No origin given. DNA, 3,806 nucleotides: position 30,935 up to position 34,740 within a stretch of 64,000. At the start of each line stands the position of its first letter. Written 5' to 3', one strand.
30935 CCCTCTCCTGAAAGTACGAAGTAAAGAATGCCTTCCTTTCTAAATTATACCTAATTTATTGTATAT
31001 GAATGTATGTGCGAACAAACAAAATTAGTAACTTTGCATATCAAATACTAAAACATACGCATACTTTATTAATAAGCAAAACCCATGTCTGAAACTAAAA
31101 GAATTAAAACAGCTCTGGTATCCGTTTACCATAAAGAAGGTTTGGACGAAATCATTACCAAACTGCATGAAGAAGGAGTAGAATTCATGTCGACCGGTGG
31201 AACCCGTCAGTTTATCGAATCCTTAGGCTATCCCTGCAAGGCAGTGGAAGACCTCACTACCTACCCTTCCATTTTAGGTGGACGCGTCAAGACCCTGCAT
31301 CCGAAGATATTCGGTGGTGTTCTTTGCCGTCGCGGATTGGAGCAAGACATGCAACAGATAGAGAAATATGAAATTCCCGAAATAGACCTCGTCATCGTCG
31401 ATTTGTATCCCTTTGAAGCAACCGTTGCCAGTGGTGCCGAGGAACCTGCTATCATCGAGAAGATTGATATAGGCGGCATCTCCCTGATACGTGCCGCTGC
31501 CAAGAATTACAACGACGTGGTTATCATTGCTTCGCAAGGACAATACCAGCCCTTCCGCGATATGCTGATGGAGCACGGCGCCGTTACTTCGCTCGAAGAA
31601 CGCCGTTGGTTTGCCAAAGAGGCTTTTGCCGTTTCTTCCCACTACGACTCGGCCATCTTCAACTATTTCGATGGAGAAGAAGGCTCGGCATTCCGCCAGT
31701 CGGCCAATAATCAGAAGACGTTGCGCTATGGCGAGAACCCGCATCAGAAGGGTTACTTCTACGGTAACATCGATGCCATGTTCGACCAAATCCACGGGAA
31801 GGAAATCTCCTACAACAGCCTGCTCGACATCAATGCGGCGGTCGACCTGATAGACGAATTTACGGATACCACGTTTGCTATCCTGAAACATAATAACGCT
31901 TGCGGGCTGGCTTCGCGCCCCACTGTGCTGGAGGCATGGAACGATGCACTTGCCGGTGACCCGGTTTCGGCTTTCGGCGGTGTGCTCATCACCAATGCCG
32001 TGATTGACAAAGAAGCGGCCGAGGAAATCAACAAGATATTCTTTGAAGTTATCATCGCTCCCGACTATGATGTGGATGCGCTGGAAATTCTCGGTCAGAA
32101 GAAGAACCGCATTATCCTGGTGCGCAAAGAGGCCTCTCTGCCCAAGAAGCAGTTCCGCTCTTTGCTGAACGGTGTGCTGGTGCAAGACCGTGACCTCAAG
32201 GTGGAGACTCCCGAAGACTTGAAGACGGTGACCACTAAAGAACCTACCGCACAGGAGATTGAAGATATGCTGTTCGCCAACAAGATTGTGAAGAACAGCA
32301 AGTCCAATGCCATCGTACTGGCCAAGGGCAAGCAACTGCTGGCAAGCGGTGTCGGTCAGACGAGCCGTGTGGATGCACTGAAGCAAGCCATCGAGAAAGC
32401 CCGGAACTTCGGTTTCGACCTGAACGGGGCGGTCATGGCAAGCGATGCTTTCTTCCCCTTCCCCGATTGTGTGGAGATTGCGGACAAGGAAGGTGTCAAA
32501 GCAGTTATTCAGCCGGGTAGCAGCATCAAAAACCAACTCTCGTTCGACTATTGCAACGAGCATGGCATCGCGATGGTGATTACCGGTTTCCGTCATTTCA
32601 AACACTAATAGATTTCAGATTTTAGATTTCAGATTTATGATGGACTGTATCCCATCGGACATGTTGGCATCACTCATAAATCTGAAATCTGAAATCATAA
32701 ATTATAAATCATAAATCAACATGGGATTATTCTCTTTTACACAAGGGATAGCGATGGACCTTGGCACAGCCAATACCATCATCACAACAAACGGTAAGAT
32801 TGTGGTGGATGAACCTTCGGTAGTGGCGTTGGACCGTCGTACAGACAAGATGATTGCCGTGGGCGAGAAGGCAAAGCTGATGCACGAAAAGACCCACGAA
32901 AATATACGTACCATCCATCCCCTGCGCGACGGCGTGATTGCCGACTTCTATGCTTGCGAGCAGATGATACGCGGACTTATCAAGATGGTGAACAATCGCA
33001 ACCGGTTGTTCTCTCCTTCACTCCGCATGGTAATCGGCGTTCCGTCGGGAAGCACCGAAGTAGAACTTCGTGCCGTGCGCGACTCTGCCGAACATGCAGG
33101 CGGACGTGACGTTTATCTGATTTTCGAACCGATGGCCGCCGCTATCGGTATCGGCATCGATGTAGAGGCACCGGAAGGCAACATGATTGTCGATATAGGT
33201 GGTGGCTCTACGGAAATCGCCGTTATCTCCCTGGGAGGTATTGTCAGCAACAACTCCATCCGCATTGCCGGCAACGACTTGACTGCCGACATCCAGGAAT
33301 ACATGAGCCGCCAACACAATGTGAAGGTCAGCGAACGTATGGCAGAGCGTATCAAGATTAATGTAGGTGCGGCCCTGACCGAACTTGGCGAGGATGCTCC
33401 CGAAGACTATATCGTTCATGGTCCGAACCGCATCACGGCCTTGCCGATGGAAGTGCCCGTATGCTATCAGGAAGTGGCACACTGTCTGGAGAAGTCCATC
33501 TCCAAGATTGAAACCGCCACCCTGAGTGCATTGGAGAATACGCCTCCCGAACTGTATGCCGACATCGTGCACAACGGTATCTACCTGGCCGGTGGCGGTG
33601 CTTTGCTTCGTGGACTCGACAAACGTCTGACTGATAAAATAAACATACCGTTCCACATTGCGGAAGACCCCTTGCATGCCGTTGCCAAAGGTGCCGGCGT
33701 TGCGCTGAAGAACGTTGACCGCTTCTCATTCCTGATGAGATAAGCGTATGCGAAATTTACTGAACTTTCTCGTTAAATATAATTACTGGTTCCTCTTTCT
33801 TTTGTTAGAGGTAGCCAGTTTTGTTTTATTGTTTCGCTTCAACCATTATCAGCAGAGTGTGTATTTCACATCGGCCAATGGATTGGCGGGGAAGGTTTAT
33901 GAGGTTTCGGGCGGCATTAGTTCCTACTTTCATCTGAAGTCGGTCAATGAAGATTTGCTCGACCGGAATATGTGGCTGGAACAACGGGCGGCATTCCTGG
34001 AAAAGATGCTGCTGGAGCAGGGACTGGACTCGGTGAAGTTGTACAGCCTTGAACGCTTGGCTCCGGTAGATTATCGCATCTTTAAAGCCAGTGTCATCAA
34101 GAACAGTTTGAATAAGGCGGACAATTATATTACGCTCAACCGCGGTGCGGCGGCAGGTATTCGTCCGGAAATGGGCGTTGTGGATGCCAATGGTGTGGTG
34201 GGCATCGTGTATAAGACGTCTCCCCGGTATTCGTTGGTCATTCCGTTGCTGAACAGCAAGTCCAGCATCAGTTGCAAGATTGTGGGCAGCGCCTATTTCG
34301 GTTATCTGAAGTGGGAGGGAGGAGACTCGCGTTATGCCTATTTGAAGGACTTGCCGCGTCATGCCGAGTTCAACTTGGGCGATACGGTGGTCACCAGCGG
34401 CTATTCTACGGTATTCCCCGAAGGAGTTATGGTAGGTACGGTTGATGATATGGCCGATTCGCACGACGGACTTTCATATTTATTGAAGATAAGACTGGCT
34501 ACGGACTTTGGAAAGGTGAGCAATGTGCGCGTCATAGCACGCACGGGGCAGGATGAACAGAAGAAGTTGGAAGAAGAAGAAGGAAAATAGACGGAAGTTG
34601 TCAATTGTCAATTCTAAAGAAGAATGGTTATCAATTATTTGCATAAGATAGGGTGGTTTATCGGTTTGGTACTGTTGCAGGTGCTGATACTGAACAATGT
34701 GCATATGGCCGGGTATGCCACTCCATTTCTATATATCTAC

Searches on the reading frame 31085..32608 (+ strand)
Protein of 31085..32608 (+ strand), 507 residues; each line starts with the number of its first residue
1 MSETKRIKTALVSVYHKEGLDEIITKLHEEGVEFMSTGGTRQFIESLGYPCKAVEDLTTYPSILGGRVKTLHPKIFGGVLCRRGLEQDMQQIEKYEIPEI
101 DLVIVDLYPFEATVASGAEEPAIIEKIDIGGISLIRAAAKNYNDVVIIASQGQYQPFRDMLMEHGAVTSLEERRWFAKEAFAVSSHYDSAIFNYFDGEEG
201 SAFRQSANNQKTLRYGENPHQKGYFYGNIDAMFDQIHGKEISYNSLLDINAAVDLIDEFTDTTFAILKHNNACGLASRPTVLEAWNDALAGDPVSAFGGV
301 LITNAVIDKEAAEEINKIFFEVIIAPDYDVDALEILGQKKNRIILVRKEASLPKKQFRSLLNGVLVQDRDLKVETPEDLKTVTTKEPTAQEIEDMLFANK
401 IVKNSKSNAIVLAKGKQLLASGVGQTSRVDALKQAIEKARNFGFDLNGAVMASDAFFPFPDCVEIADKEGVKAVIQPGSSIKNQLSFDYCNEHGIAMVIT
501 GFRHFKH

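Call 60: search_protein_families(library=pfam, proteins=[window:31085-32608:+], max_evalue=1e-8)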
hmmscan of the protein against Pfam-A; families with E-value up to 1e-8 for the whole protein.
window:31085-32608:+ (507 aa): 2 families
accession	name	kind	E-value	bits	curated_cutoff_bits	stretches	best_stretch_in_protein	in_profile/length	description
PF01808.24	AICARFT_IMPCHas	-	4.9e-107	358.4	25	1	138-438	1-311/311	AICARFT/IMPCHase bienzyme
PF02142.27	MGS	-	2.9e-19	69.4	24.1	1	20-132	2-93/94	MGS-like domain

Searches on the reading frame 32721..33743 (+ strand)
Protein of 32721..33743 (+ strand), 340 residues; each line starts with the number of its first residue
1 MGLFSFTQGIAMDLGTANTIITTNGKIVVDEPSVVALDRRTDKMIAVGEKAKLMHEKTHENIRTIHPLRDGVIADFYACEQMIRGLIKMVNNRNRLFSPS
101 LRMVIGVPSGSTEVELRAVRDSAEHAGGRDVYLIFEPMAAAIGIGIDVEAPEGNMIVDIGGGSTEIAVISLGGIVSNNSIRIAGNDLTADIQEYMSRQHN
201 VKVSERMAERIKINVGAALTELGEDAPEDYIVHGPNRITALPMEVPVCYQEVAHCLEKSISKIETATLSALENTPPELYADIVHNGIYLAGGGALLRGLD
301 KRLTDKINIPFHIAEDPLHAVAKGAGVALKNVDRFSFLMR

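Call 42: search_protein_families(library=pfam, proteins=[window:32721-33743:+], max_evalue=0.00001)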
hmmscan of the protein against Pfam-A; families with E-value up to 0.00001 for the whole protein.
window:32721-33743:+ (340 aa): 4 families
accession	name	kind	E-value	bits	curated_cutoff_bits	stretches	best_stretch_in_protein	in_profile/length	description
PF06723.19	MreB_Mbl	-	4.4e-114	381.1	27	1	9-334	3-324/327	MreB/Mbl protein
PF14450.12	FtsA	-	1.2e-13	51.9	31.8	1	156-317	2-120/127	Cell division protein FtsA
PF00012.26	HSP70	-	2.6e-08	33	20.6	1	102-197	135-236/599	Hsp70 protein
PF00022.25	Actin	-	4.4e-08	32.6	27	0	32-204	31-195/410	Actin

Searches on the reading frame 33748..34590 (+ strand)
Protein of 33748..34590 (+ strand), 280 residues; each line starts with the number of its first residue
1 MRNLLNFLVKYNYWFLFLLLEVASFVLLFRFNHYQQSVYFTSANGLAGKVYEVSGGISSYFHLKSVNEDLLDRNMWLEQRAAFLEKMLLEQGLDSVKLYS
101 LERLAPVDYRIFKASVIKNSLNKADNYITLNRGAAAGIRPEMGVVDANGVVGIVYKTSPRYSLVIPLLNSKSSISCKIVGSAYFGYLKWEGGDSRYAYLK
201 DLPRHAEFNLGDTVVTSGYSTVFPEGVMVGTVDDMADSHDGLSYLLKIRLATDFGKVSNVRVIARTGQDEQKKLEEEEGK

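Call 43: search_protein_families(library=pfam, proteins=[window:33748-34590:+], max_evalue=0.00001)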
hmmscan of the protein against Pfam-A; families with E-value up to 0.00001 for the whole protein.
window:33748-34590:+ (280 aa): 1 family
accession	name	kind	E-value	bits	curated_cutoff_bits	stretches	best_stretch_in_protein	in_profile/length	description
PF04085.20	MreC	-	1.1e-42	145.8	28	1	116-263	1-146/147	Rod shape-determining protein MreC, barrel core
